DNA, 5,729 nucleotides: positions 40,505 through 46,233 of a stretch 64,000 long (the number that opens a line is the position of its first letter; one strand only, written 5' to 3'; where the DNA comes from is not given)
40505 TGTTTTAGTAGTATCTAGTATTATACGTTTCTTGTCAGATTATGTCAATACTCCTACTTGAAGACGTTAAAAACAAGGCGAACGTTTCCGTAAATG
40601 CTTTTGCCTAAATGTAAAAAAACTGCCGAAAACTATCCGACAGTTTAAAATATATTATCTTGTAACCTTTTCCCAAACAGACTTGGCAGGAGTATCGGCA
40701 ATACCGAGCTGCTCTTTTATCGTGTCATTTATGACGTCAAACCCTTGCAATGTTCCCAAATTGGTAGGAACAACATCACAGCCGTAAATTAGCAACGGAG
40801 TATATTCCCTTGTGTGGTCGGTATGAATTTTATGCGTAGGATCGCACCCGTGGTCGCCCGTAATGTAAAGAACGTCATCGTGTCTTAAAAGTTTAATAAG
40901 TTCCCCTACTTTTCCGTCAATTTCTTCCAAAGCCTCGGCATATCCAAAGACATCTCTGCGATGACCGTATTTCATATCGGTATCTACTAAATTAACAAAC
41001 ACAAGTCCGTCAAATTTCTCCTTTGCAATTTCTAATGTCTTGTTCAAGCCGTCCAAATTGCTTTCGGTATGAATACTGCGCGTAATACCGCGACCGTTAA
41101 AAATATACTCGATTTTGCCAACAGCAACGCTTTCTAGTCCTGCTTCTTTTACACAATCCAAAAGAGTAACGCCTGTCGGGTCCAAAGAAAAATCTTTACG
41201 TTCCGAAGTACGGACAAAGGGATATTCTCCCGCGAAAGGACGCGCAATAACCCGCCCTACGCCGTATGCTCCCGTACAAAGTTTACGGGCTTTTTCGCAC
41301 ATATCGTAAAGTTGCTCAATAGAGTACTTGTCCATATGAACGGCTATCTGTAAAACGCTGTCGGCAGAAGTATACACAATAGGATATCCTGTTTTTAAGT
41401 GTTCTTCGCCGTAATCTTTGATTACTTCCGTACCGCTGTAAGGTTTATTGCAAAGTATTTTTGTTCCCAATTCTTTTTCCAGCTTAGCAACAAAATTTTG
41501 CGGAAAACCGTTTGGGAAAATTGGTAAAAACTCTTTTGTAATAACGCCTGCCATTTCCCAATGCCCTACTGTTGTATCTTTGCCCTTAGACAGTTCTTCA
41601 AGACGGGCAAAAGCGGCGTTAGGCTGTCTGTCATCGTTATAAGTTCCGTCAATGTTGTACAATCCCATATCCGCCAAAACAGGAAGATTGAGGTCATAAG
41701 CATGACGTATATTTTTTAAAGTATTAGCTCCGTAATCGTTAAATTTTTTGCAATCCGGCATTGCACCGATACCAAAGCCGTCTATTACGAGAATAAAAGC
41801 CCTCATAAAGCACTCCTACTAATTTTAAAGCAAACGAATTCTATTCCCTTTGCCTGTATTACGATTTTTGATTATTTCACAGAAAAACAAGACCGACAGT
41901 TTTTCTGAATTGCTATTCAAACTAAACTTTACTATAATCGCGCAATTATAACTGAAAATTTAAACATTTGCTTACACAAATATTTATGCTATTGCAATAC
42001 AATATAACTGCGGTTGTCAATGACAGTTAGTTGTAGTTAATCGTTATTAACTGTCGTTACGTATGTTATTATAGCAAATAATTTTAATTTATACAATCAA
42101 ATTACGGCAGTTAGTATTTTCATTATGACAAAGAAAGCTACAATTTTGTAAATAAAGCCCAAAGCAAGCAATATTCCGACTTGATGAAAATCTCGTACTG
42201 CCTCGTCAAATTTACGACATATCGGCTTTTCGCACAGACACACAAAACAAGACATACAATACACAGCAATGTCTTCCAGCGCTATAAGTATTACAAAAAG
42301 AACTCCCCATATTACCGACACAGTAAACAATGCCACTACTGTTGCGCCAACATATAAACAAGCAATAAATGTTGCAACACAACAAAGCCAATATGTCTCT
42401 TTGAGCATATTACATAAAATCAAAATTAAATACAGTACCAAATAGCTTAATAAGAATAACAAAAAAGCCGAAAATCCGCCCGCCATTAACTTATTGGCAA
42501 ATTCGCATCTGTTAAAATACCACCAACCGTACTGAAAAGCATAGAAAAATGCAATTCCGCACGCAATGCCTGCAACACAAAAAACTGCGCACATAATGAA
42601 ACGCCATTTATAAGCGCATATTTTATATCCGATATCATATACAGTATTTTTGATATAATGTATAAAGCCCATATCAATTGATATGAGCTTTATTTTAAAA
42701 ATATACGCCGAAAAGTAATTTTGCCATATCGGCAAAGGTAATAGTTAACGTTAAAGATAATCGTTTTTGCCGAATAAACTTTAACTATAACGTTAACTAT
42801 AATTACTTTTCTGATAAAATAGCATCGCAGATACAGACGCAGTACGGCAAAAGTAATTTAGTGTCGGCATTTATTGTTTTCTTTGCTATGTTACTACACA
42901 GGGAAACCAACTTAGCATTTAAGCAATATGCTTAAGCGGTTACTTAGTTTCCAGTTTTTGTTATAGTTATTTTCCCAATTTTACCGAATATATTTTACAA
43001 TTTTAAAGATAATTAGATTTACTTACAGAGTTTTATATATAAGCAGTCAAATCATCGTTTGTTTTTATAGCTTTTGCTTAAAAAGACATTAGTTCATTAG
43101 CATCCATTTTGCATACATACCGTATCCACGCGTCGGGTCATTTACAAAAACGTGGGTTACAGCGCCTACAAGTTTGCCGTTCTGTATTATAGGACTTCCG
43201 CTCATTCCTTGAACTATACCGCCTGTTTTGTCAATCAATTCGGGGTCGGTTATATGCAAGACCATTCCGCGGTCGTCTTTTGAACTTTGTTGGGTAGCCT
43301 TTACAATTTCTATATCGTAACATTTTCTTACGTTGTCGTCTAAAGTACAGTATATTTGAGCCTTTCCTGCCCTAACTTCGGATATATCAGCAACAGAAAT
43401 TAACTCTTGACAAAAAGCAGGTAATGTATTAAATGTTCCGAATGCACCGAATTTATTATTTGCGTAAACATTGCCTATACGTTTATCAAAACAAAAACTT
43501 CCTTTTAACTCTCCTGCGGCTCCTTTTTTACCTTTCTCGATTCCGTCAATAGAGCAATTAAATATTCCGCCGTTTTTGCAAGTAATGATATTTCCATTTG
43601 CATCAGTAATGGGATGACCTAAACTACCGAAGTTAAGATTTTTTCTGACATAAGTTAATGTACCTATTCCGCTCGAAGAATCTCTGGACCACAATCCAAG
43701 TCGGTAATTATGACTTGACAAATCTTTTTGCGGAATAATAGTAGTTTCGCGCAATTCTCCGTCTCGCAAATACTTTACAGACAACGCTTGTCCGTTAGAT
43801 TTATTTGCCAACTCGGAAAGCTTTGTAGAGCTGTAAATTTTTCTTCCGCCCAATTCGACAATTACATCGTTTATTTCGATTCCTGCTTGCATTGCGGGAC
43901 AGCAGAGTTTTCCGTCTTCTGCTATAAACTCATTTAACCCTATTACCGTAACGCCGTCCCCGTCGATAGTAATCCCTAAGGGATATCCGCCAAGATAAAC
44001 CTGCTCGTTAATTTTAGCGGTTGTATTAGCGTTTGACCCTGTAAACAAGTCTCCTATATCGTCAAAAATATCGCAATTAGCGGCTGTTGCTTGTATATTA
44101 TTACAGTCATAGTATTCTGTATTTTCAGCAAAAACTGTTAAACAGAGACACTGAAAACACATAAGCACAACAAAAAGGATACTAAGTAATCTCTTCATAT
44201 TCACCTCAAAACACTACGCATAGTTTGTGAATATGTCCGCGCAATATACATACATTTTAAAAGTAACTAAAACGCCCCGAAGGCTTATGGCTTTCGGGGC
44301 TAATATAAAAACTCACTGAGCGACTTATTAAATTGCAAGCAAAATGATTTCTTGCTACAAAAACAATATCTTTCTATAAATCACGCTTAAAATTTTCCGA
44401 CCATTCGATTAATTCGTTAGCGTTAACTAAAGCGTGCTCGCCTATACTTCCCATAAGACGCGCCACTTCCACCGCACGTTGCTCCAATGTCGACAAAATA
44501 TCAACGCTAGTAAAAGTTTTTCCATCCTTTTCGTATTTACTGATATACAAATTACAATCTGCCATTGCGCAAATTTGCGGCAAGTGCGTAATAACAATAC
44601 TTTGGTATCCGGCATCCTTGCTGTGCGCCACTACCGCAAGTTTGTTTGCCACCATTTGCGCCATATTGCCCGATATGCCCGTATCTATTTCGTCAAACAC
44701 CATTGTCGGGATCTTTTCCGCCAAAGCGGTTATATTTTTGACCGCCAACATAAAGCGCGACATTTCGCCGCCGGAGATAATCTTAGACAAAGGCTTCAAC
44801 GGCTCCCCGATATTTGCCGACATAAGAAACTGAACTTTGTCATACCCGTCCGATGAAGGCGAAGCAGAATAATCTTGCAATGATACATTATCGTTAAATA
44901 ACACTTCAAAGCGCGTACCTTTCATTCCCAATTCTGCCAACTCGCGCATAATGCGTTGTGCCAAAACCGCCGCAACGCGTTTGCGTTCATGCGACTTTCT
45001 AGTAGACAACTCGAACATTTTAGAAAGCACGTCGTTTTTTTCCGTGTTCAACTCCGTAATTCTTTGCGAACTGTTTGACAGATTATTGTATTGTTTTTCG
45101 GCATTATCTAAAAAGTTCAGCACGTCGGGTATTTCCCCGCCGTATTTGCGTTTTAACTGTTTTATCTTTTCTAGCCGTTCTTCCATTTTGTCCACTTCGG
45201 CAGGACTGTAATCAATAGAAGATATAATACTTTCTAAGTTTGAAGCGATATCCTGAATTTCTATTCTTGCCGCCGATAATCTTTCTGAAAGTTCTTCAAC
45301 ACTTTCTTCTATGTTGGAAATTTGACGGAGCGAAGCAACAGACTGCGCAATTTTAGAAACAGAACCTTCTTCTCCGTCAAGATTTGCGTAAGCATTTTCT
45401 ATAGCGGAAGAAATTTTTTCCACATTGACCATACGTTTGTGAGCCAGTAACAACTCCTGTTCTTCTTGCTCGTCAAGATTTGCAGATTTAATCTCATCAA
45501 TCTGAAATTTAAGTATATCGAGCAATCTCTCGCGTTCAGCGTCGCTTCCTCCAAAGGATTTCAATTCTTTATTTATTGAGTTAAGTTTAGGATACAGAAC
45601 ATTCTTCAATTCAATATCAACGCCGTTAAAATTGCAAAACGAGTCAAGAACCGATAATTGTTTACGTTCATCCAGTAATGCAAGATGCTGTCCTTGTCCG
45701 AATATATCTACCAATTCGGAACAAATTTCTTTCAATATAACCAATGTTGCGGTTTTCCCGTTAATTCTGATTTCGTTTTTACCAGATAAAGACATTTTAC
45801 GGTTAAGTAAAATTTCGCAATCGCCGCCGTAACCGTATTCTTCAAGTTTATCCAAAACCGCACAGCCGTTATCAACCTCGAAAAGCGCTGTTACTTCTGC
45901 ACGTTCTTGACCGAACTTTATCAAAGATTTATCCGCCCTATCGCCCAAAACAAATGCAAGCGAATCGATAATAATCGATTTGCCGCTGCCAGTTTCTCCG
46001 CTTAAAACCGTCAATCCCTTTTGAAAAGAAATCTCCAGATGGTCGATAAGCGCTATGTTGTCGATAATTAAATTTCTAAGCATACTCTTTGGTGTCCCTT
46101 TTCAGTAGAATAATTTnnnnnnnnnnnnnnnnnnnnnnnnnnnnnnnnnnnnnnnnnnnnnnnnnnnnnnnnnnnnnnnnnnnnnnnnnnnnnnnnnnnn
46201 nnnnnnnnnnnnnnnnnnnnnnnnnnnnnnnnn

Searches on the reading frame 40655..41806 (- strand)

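Call 38: search_protein_families(library=pfam, proteins=[window:40655-41806:-], max_evalue=0.00001)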
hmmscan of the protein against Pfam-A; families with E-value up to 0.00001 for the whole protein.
window:40655-41806:- (383 aa): 1 family
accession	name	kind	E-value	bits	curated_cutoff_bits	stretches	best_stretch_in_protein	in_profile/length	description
PF01676.23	Metalloenzyme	-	1.5e-36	126.7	24.3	1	1-369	1-250/252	Metalloenzyme superfamily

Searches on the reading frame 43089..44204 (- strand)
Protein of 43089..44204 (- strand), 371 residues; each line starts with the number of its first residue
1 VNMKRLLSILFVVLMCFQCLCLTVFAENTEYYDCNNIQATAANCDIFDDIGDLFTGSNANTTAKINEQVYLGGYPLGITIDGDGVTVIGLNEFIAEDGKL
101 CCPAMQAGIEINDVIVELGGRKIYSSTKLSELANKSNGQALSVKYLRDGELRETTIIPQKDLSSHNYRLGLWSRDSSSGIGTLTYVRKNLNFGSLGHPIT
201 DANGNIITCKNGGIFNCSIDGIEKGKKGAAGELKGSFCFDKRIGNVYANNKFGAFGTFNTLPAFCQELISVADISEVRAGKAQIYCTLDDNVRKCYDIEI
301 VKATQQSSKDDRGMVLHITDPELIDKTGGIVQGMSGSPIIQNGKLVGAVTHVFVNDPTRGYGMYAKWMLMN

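Call 4: search_protein_families(library=ncbifam, proteins=[window:43089-44204:-])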
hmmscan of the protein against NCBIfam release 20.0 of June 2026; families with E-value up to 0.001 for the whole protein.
window:43089-44204:- (371 aa): 3 families
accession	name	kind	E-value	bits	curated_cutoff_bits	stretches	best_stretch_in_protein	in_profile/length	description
TIGR02860.1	spore_IV_B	equivalog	8.2e-104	347.7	305.25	1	61-370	83-397/402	SpoIVB peptidase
NF040960.1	MamE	equivalog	2.5e-06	26.4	800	0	102-157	478-534/659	magnetosome formation protease MamE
TIGR02037.1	degP_htrA_DO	subfamily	1.1e-05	24.6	416.2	1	102-159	270-328/434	Do family serine endopeptidase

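Call 5: search_protein_families(library=pfam, proteins=[window:43089-44204:-])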
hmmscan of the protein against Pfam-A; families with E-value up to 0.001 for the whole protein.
window:43089-44204:- (371 aa): 3 families
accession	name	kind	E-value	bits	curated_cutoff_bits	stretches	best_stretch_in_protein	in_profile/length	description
PF05580.18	Peptidase_S55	-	1.1e-74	251.5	25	1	166-369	2-210/210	SpoIVB peptidase S55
PF13180.12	PDZ_2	-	4.6e-09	36.9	27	1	103-156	24-78/80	PDZ domain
PF17820.7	PDZ_6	-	2.8e-05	24.2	27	1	102-145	9-52/54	PDZ domain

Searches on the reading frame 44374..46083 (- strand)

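Call 4: search_protein_families(library=ncbifam, proteins=[window:44374-46083:-])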
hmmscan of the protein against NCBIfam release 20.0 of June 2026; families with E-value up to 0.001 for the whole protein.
window:44374-46083:- (569 aa): 16 families
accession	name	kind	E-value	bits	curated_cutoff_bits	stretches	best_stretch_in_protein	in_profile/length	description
TIGR00634.1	recN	equivalog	1.8e-141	472.9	407.85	1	1-560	1-562/563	DNA repair protein RecN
NF008121.0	PRK10869.1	equivalog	4.3e-101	339.1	418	1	1-559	1-551/553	DNA repair protein RecN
TIGR02169.1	SMC_prok_A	equivalog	2.9e-13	48.5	729.4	1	17-120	18-126/1165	chromosome segregation protein SMC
NF045780.1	TrlF_fam_ATP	equivalog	1.6e-12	47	350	1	7-388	295-701/944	TrlF family AAA-like ATPase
NF045487.1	ASRP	equivalog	1.2e-10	40.7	300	1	9-65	1-55/593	archaea-specific SMC-related protein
TIGR02168.1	SMC_prok_B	equivalog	1.5e-09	36.2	567.35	1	14-54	15-55/1181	chromosome segregation protein SMC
NF041034.1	Rad50_Sulf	equivalog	6.1e-08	31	1000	1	7-72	8-77/872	DNA double-strand break repair ATPase Rad50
NF002572.0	PRK02224.1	equivalog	8.3e-07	27.7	1087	0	2-69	3-75/888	DNA double-strand break repair ATPase Rad50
NF003034.1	PRK03918.1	equivalog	7.7e-06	24.2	700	0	192-365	227-402/878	DNA double-strand break repair ATPase Rad50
NF002244.0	PRK01156.1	equivalog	1.3e-05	23.5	847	1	7-70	3-75/895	DNA double-strand break repair ATPase Rad50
NF041035.1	Rad50_Halo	equivalog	3.9e-05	22.2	1000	0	191-363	211-378/883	DNA double-strand break repair ATPase Rad50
NF040873.1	AztA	equivalog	7.1e-05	22.5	220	0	12-48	7-44/191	zinc ABC transporter ATP-binding protein AztA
NF041760.1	PtuA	equivalog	0.0001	21.3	500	1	2-45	52-95/524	retron Ec78 anti-phage system effector ATPase PtuA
TIGR00606.1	rad50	subfamily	0.00018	19.3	453.75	0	259-367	676-782/1311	DNA repair protein Rad50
NF047515.1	SpiroCoCo_C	equivalog_domain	0.00048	19.4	125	0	166-366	81-268/313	SpiroCoCo family coiled-coil protein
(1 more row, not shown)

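Call 5: search_protein_families(library=pfam, proteins=[window:44374-46083:-])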
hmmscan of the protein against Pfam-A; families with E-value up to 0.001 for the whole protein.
window:44374-46083:- (569 aa): 5 families
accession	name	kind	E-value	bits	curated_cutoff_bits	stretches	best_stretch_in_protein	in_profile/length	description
PF02463.25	SMC_N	-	1.5e-17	64.2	40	2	2-119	2-125/220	RecF/RecN/SMC N terminal domain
PF13476.12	AAA_23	-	2.5e-13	51.5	27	1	5-233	2-198/201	AAA domain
PF13555.12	AAA_29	-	5.6e-05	23.3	27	1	15-46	14-46/61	P-loop containing region of AAA domain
PF25034.1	Spectrin_SYNE1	-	5.9e-05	23.2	35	1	203-340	17-151/188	Nesprin-1, spectrin repeats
PF13175.12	AAA_15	-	0.00022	21.4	32.1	0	1-504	1-373/374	AAA ATPase domain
